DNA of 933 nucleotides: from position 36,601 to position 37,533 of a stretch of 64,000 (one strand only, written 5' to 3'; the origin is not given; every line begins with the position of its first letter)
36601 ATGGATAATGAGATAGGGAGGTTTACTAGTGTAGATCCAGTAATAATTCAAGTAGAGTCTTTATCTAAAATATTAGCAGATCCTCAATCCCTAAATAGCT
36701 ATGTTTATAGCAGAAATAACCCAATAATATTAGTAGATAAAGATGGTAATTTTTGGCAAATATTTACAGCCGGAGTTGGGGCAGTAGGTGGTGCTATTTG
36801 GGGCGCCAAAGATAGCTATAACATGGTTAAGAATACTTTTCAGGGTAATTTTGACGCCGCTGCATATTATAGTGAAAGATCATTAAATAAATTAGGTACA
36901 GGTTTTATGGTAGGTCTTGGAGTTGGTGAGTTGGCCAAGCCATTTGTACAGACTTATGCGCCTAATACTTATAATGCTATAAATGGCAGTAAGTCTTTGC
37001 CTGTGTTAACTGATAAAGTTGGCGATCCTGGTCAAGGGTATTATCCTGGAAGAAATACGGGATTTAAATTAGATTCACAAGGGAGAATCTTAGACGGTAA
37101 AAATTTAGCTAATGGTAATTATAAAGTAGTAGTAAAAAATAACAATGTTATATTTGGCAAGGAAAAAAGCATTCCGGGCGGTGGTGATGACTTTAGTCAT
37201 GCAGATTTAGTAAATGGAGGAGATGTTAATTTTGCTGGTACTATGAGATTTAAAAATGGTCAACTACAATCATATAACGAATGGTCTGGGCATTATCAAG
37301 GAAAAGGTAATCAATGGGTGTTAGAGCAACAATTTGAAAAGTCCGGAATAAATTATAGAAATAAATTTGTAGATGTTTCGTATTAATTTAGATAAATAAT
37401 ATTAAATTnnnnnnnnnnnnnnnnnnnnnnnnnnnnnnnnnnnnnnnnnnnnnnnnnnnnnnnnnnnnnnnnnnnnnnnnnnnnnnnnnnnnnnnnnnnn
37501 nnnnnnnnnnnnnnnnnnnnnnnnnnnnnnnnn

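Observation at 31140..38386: Giant RHS polymorphic toxin with SpvB/TcB-like head, FG-GAP propeller, and an uncharacterised ~270-aa C-terminal toxin domain plus two immunity candidates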

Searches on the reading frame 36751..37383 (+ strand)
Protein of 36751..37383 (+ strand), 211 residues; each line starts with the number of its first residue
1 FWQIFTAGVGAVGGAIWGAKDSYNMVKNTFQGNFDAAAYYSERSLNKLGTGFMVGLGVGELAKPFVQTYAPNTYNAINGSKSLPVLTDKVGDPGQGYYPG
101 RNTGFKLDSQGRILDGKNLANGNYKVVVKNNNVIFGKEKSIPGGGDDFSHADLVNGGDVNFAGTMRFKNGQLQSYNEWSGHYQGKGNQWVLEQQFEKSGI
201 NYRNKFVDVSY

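Call 10: search_protein_families(library=pfam, proteins=[window:36751-37383:+], max_evalue=10)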
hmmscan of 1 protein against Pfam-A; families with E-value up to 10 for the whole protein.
seq(211 aa): 0 families

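Call 11: search_solved_structures(query=window:36751-37383:+, max_evalue=10, show_alignments=2)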
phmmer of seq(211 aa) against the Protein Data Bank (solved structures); distinct sequences matched with E-value up to 10: 3.
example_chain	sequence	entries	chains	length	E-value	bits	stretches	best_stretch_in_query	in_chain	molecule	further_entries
6q8m_A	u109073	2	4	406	0.26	14.6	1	9-60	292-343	Beta-xylanase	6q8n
1wia_A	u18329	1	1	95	0.51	13.6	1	87-144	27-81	hypothetical ubiquitin-like protein (RIKEN cDNA 2010008E23)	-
8cn9_B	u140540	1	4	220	0.9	12.9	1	33-100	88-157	Fab heavy chain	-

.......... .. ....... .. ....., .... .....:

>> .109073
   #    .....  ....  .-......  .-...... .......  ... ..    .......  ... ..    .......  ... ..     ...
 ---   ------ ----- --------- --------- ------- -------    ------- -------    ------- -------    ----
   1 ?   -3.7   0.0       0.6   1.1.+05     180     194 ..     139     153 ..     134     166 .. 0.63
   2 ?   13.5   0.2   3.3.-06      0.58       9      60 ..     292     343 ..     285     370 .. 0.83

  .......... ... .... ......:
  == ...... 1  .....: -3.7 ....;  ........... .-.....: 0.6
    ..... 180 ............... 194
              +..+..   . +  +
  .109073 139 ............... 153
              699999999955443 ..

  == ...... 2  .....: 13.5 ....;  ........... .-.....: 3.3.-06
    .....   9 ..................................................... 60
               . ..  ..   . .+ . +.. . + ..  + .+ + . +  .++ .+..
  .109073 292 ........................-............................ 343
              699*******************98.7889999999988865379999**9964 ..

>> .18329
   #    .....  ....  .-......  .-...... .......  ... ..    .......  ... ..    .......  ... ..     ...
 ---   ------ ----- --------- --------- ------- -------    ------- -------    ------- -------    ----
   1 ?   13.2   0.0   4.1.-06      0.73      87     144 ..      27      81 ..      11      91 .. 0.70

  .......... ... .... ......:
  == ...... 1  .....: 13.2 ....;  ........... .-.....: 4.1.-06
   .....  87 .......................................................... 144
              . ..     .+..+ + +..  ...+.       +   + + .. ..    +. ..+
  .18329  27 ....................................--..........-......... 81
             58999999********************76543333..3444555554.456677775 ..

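Call 12: find_homologous_proteins(query=window:36751-37383:+, max_evalue=0.01)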
Query seq(211 aa) (211 aa): 1 proteins with E <= 0.01 among 180 candidates.
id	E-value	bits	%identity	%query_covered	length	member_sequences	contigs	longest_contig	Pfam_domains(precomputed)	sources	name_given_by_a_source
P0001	9.7e-61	224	66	76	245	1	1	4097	-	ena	-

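Call 19: find_encoding_contigs(protein=P0001, flank=5000)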
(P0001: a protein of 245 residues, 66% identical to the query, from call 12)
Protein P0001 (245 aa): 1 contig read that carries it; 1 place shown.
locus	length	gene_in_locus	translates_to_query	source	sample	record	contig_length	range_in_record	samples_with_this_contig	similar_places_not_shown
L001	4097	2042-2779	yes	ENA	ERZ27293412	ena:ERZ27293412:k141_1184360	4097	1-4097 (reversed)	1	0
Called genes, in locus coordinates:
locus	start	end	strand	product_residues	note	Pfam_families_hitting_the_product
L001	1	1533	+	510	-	?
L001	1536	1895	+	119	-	-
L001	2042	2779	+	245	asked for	-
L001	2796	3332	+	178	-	-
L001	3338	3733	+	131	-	-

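Call 24: search_protein_families(library=pfam, proteins=[L001:94-1530:+, L001:1536-1892:+, L001:2796-3329:+, L001:3338-3730:+], max_evalue=0.1)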
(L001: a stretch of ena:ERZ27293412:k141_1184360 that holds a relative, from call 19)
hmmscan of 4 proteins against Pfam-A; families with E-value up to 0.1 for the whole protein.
L001:94-1530:+ (479 aa): 0 families

L001:1536-1892:+ (119 aa): 2 families
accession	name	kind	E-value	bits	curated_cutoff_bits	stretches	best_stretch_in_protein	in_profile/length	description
PF07146.16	DUF1389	-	0.042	13.5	29.6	1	50-90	50-96/311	Protein of unknown function (DUF1389)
PF13869.12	NUDIX_2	-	0.056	13.3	27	1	5-93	13-100/188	Nucleotide hydrolase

L001:2796-3329:+ (178 aa): 0 families

L001:3338-3730:+ (131 aa): 0 families

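Call 83: search_protein_families(library=padloc, proteins=[window:36751-37383:+], max_evalue=0.1)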
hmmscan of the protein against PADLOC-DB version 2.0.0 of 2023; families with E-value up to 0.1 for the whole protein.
window:36751-37383:+ (211 aa): 0 families

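Call 91: search_protein_families(library=pfam, proteins=[L001:1000-1530:+], max_evalue=0.01)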
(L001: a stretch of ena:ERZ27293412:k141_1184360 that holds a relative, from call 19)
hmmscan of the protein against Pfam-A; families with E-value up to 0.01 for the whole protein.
L001:1000-1530:+ (177 aa): 0 families
